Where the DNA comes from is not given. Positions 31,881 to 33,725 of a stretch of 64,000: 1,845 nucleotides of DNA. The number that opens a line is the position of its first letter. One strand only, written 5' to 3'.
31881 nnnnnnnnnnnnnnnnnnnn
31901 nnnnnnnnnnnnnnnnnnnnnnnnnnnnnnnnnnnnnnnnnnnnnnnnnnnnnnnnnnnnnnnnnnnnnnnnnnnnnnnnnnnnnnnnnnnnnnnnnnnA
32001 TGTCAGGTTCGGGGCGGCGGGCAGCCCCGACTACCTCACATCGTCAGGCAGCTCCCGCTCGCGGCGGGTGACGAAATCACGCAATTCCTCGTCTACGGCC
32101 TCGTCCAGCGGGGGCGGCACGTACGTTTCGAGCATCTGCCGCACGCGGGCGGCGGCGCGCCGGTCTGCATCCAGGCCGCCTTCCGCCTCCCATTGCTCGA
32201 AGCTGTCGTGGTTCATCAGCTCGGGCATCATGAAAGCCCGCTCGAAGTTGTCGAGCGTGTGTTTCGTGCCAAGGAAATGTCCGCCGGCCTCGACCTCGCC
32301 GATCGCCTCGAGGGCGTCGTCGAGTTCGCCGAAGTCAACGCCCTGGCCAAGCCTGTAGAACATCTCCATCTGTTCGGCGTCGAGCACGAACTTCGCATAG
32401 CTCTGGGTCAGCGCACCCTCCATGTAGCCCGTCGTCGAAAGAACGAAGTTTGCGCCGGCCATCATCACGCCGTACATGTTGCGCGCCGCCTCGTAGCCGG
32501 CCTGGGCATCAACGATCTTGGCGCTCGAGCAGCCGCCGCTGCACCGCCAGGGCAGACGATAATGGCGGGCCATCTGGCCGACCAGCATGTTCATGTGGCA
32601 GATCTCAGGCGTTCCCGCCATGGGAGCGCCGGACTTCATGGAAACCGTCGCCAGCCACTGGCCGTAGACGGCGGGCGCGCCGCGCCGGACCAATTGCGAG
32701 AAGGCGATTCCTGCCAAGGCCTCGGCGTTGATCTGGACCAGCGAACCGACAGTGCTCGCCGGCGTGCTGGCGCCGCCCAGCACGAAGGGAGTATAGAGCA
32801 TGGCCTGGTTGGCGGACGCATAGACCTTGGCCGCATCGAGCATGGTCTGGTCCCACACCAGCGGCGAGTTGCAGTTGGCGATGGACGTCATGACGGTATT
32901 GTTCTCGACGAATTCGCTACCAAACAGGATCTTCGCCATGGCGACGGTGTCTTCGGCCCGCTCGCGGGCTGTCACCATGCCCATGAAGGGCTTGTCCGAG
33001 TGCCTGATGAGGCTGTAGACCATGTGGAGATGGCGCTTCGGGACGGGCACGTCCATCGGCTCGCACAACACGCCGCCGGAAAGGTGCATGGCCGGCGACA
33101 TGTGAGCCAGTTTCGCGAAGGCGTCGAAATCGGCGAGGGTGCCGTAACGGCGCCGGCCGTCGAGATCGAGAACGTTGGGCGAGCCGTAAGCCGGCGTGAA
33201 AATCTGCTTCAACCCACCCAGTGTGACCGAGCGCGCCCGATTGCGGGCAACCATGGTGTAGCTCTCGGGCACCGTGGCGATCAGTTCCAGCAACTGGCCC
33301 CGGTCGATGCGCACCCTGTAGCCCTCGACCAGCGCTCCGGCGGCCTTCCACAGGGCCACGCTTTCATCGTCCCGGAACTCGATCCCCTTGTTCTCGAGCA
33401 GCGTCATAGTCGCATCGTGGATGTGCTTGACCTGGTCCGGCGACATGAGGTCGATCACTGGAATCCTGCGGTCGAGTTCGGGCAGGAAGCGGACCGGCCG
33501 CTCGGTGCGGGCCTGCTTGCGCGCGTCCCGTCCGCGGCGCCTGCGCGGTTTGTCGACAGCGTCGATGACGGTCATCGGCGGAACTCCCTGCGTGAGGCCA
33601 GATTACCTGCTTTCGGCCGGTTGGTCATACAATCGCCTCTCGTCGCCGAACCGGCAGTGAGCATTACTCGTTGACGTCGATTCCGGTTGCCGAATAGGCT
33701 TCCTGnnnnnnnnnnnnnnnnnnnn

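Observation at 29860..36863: Non-Pyl MttB methyltransferase with a stand-alone homocysteine S-methyltransferase and no corrinoid protein, divergent from a betaine ABC importer: a possible split betaine-to-methionine methyl relay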

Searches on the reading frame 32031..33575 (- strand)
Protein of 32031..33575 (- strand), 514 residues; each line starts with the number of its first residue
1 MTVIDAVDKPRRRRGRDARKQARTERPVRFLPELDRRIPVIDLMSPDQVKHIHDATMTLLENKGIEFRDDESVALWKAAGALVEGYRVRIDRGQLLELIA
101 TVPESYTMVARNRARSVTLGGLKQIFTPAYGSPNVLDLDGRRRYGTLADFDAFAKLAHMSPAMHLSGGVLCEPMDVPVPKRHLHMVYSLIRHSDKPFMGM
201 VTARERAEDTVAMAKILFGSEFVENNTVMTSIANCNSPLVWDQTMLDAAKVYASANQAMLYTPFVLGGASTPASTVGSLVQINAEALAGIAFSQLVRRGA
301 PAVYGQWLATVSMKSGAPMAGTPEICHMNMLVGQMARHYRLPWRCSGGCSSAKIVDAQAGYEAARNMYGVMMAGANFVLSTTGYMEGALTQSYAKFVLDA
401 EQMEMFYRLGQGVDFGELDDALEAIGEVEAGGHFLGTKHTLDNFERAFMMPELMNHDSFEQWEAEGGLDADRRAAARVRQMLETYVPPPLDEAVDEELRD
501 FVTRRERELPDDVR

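Call 3: search_protein_families(library=pfam, proteins=[window:32031-33575:-])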
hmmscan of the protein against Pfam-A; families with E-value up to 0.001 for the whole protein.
window:32031-33575:- (514 aa): 1 family
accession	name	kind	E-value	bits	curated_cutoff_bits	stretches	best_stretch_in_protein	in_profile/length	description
PF06253.16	MTTB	-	6.9e-201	668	25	1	12-510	1-500/500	Trimethylamine methyltransferase (MTTB)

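Call 4: search_protein_families(library=ncbifam, proteins=[window:32031-33575:-])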
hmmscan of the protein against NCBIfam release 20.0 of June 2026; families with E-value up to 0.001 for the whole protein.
window:32031-33575:- (514 aa): 1 family
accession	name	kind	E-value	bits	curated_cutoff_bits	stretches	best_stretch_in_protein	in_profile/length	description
TIGR02369.2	trimeth_pyl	equivalog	3.8e-86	289.4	525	1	41-505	3-468/469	[trimethylamine--corrinoid protein] Co-methyltransferase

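Call 14: find_homologous_proteins(query=window:32031-33575:-, max_evalue=1e-30)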
Query window:32031-33575:- (514 aa): 5339 proteins with E <= 1e-30 among 8000 candidates; the best 120 are listed.
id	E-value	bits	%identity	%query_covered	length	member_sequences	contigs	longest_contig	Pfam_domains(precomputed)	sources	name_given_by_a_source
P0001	0.0e+0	1091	93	100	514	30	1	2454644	PF06253.17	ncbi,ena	-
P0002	0.0e+0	1018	85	100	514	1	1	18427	PF06253.17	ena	-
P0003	0.0e+0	1012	85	100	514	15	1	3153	PF06253.17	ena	-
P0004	3.7e-285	964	83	95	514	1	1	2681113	PF06253.17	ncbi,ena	-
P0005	8.9e-283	956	83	95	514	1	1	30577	PF06253.17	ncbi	-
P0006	5.5e-273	924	76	100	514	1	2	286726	PF06253.17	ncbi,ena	-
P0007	1.6e-268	909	79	95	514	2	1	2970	PF06253.17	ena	-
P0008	6.4e-267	904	78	97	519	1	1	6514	PF06253.17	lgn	-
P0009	2.0e-265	899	77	98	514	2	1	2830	PF06253.17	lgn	-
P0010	2.2e-261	885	77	95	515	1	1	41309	PF06253.17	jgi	-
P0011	1.0e-255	867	74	97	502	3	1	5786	PF06253.17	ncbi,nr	ncbi:MAG: trimethylamine methyltransferase family protein, partial [Rhodospirillales bacterium]|nr:t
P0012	2.8e-254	862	80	91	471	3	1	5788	PF06253.17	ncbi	-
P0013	2.4e-253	859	75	98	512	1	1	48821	PF06253.17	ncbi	ncbi:MAG: trimethylamine methyltransferase family protein [Pseudomonadota bacterium]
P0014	4.6e-253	858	71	98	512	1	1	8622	PF06253.17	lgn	-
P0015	2.4e-250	849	75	95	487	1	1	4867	PF06253.17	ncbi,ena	-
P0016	2.3e-249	846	73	97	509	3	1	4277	PF06253.17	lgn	-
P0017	2.2e-247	839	71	98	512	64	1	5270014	PF06253.17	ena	-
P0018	9.8e-247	837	72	97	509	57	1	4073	PF06253.17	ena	-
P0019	1.4e-246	837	72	95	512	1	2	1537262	PF06253.17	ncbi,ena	-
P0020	2.3e-246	836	72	97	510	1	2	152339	PF06253.17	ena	-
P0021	1.4e-245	833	72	98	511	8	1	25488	PF06253.17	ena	-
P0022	5.2e-245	831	71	95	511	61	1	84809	PF06253.17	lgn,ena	-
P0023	3.3e-244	829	71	95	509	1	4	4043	PF06253.17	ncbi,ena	-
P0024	8.1e-244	827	71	95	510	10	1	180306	PF06253.17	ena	-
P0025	1.3e-243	827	71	95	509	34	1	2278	PF06253.17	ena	-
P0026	3.0e-243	826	72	95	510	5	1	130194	PF06253.17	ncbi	-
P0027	5.1e-243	825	72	95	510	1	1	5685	PF06253.17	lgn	-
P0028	1.4e-242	823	71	95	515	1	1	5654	PF06253.17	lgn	-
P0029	3.3e-242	822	73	94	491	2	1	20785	PF06253.17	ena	-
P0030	4.0e-242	822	70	97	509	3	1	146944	PF06253.17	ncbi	-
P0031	2.2e-241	819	71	95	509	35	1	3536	PF06253.17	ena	-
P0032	6.3e-241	818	70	98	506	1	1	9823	PF06253.17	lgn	-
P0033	1.8e-240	816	70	98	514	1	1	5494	PF06253.17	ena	-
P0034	3.3e-240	816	70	98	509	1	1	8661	PF06253.17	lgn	-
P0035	8.3e-238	808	69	98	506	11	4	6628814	PF06253.17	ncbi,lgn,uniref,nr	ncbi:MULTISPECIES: trimethylamine methyltransferase family protein [unclassified Mesorhizobium]|unir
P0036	1.8e-237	807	69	95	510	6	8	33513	PF06253.17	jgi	-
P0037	2.5e-237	806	69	98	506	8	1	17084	PF06253.17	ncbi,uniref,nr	ncbi:trimethylamine methyltransferase family protein [Mesorhizobium sp. YC-39]|uniref:trimethylamine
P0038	3.4e-237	806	70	97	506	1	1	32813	PF06253.17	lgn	-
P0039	2.6e-236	803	70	94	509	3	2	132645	PF06253.17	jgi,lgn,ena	-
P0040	3.9e-236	802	69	98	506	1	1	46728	PF06253.17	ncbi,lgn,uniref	ncbi:trimethylamine methyltransferase family protein [Mesorhizobium sp. Cs1321R2N1]|uniref:trimethyl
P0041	4.9e-236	802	70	96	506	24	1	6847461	PF06253.17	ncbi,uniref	ncbi:trimethylamine methyltransferase family protein [Mesorhizobium sp. ISC15]|uniref:trimethylamine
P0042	1.5e-235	800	68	98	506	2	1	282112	PF06253.17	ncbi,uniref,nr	ncbi:trimethylamine methyltransferase family protein [Mesorhizobium atlanticum]|uniref:Methyltransfe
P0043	2.3e-235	800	69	97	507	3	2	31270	PF06253.17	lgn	-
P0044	2.0e-234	796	69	95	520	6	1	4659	PF06253.17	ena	-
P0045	2.9e-234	796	68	98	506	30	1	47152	PF06253.17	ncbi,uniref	ncbi:trimethylamine methyltransferase family protein [Mesorhizobium sp. M0830]|uniref:trimethylamine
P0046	5.4e-234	795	68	98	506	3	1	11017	PF06253.17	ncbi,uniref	ncbi:trimethylamine methyltransferase family protein [Mesorhizobium sp. M1334]|uniref:trimethylamine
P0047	5.7e-234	795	67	98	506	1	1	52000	PF06253.17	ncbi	ncbi:trimethylamine methyltransferase family protein [Mesorhizobium sp. ArgA1]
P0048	9.7e-234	794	68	98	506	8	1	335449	PF06253.17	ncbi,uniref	ncbi:trimethylamine methyltransferase family protein [Mesorhizobium calcicola]|uniref:Methyltransfer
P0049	1.9e-233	793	67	98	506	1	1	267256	PF06253.17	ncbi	ncbi:trimethylamine methyltransferase family protein [Mesorhizobium sp. 128a]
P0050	8.5e-233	791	68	98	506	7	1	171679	PF06253.17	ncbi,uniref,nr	ncbi:trimethylamine methyltransferase family protein [Mesorhizobium caraganae]|uniref:trimethylamine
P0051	2.6e-232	790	68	97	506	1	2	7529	PF06253.17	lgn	-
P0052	2.3e-231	786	67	98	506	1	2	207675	PF06253.17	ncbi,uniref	ncbi:trimethylamine methyltransferase family protein [Mesorhizobium sp. M1312]|uniref:trimethylamine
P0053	1.1e-230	784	68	97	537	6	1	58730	PF06253.17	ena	-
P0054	1.4e-230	784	69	93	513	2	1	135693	PF06253.17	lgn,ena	-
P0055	7.8e-230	781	69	95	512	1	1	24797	PF06253.17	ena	-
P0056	8.0e-230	781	68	98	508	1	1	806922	PF06253.17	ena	-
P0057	2.2e-229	780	67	96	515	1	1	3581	PF06253.17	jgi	jgi:trimethylamine--corrinoid protein Co-methyltransferase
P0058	2.7e-229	780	68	97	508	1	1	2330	PF06253.17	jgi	-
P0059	4.4e-229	779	68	93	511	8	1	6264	PF06253.17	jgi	-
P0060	9.0e-229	778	71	93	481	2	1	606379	PF06253.17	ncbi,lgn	-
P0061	9.9e-229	778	68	95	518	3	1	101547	PF06253.17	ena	-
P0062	1.2e-228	777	69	95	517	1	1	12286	PF06253.17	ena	-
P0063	1.3e-228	777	68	94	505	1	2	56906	PF06253.17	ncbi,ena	-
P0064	1.4e-228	777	68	93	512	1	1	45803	PF06253.17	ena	-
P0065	1.5e-228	777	69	95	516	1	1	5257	PF06253.17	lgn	-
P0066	2.5e-228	776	68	94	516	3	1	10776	PF06253.17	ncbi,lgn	ncbi:MAG: trimethylamine methyltransferase family protein [Actinomycetota bacterium]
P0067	2.6e-228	776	68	94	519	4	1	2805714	PF06253.17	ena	-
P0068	3.7e-228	776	67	94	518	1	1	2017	PF06253.17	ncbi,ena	-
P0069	3.9e-228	776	65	99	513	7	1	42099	PF06253.17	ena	-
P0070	1.3e-227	774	67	98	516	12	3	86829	PF06253.17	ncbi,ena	-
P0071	1.4e-227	774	67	95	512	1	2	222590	PF06253.17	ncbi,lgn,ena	-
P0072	2.1e-227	773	69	94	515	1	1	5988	PF06253.17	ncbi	-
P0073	4.7e-227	772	65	98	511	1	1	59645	PF06253.17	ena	-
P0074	6.1e-227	772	69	95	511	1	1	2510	PF06253.17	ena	-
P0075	6.5e-227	772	67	95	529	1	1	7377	PF06253.17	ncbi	-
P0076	7.6e-227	771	67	95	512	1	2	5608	PF06253.17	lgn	-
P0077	2.8e-226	770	68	94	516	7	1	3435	PF06253.17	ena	-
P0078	3.6e-226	769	66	98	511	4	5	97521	PF06253.17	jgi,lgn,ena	-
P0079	5.1e-226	769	68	94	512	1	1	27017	PF06253.17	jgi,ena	-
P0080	6.0e-226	769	65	95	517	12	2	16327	PF06253.17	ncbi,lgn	-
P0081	7.1e-226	768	65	95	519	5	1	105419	PF06253.17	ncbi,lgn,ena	-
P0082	1.0e-225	768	68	94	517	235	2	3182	PF06253.17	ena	-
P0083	1.9e-225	767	66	93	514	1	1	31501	PF06253.17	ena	-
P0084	3.0e-225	766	66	98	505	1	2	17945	PF06253.17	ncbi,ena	-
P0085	3.1e-225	766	66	95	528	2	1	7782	PF06253.17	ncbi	ncbi:MAG: trimethylamine methyltransferase family protein [Acidimicrobiales bacterium]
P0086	4.5e-225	766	68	95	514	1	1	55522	PF06253.17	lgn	-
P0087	5.4e-225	765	68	95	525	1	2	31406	PF06253.17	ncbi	-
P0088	1.4e-224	764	66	98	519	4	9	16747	PF06253.17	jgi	jgi:trimethylamine--corrinoid protein Co-methyltransferase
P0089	2.1e-224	763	66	97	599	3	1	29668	PF06253.17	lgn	-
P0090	2.5e-224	763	68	95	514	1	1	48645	PF06253.17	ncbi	-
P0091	3.8e-224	763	65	97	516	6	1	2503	PF06253.17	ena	-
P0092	4.1e-224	762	74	88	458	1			PF06253.17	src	-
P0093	4.6e-224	762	66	98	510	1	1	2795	PF06253.17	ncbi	ncbi:MAG: trimethylamine methyltransferase family protein [Pseudomonadota bacterium]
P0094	4.8e-224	762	67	93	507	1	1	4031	PF06253.17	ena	-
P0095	6.1e-224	762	66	95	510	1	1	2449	PF06253.17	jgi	-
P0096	7.3e-224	762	66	94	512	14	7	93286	PF06253.17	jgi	-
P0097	1.3e-223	761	68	95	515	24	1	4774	PF06253.17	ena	-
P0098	1.3e-223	761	66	97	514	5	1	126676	PF06253.17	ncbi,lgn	ncbi:MAG: trimethylamine methyltransferase family protein [Pseudomonadota bacterium]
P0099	1.6e-223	760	68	95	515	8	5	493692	PF06253.17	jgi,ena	jgi:trimethylamine--corrinoid protein Co-methyltransferase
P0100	2.9e-223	760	65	95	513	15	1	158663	PF06253.17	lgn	-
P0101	4.6e-223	759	66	97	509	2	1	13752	PF06253.17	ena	-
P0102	6.7e-223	758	66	97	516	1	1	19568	PF06253.17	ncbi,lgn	-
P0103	7.3e-223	758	65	95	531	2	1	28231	PF06253.17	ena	-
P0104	7.4e-223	758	67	94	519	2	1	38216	PF06253.17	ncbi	ncbi:MAG: trimethylamine methyltransferase family protein [Actinomycetota bacterium]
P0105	1.1e-222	758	68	93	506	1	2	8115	PF06253.17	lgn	-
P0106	1.6e-222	757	64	97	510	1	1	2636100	PF06253.17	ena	-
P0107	1.6e-222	757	67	94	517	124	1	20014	PF06253.17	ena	-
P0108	2.2e-222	757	63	99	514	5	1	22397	PF06253.17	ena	-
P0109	3.0e-222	756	64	98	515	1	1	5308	PF06253.17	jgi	jgi:trimethylamine--corrinoid protein Co-methyltransferase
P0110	3.1e-222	756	64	97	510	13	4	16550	PF06253.17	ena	-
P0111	3.5e-222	756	64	98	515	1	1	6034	PF06253.17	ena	-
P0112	4.1e-222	756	65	94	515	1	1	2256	PF06253.17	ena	-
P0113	4.2e-222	756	64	98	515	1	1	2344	PF06253.17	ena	-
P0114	4.3e-222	756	64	95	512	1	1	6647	PF06253.17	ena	-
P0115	4.5e-222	756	64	98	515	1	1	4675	PF06253.17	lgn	-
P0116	5.2e-222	756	64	98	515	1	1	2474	PF06253.17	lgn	-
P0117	5.5e-222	755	64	95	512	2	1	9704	PF06253.17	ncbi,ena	-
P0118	7.0e-222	755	65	97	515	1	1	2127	PF06253.17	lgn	-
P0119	7.2e-222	755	65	98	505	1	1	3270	PF06253.17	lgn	-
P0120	7.4e-222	755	65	97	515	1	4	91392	PF06253.17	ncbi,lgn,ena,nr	ncbi:MAG: trimethylamine methyltransferase family protein [Acidimicrobiales bacterium]|nr:trimethyla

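Call 15: find_encoding_contigs(protein=P0001, flank=10000, max_places=2)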
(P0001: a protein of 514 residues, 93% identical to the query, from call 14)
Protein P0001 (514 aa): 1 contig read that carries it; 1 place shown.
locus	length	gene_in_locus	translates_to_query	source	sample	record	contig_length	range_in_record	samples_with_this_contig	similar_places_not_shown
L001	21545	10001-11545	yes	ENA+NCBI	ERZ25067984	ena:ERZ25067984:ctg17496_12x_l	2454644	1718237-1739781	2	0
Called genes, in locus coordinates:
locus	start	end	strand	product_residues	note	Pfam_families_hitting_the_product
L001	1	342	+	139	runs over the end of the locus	PF00210:Ferritin (faint), PF02915:Rubrerythrin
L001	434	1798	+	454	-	PF02754:CCG (faint)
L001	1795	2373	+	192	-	PF12007:DUF3501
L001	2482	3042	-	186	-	-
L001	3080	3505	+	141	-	PF00581:Rhodanese (weak)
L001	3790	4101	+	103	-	PF00011:HSP20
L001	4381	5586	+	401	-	PF01053:Cys_Met_Meta_PP, PF02347:GDC-P (weak)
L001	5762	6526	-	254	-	PF00106:adh_short, PF13561:adh_short_C2, PF08659:KR (weak), PF23441:SDR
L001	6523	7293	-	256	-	PF00106:adh_short, PF23441:SDR, PF08659:KR, PF13561:adh_short_C2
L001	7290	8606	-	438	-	PF01266:DAO, PF03486:HI0933_like (faint)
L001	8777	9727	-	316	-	PF00701:DHDPS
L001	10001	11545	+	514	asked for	PF06253:MTTB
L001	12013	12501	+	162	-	PF13279:4HBT_2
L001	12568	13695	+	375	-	PF00364:Biotin_lipoyl (faint), PF25917:BSH_RND, PF25919:BSH_CusB, PF25954:Beta-barrel_RND_2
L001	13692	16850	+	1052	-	PF00873:ACR_tran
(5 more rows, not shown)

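Call 16: find_encoding_contigs(protein=P0004, flank=10000, max_places=2)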
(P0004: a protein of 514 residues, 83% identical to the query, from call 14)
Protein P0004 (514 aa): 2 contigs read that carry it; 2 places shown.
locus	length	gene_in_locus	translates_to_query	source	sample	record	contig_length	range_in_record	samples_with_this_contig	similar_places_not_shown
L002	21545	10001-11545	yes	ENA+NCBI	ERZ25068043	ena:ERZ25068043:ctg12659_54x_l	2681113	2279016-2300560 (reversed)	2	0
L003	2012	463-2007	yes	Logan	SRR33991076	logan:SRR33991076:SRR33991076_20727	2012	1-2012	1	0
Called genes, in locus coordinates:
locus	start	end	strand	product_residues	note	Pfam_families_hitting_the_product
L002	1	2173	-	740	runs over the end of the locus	PF14236:DruA, PF14706:Tnp_DNA_bind (weak)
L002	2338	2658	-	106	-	-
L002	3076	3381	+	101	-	-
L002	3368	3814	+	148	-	PF01250:Ribosomal_S6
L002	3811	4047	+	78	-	PF01084:Ribosomal_S18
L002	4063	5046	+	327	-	PF09991:DUF2232 (weak)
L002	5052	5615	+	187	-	PF01281:Ribosomal_L9_N, PF03948:Ribosomal_L9_C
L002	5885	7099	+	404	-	PF25371:DUF7884 (weak), PF02353:CMAS, PF05175:MTS (faint), PF13489:Methyltransf_23, PF13847:Methyltransf_31, PF08241:Methyltransf_11, PF08242:Methyltransf_12, PF13649:Methyltransf_25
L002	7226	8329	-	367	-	PF02746:MR_MLE_N, PF13378:MR_MLE_C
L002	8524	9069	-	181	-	PF00528:BPD_transp_1 (weak)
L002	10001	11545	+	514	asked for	PF06253:MTTB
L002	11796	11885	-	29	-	-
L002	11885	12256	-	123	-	-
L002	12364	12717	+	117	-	-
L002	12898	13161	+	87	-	-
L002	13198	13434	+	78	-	-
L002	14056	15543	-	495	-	PF07732:Cu-oxidase_3, PF07731:Cu-oxidase_2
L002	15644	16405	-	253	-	PF00106:adh_short, PF08659:KR, PF13561:adh_short_C2, PF23441:SDR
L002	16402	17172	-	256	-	PF00106:adh_short, PF08659:KR, PF23441:SDR, PF13561:adh_short_C2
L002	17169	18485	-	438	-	PF01266:DAO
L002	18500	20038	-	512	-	PF00171:Aldedh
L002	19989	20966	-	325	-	PF00701:DHDPS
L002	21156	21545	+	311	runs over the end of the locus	PF00126:HTH_1, PF03466:LysR_substrate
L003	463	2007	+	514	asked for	PF06253:MTTB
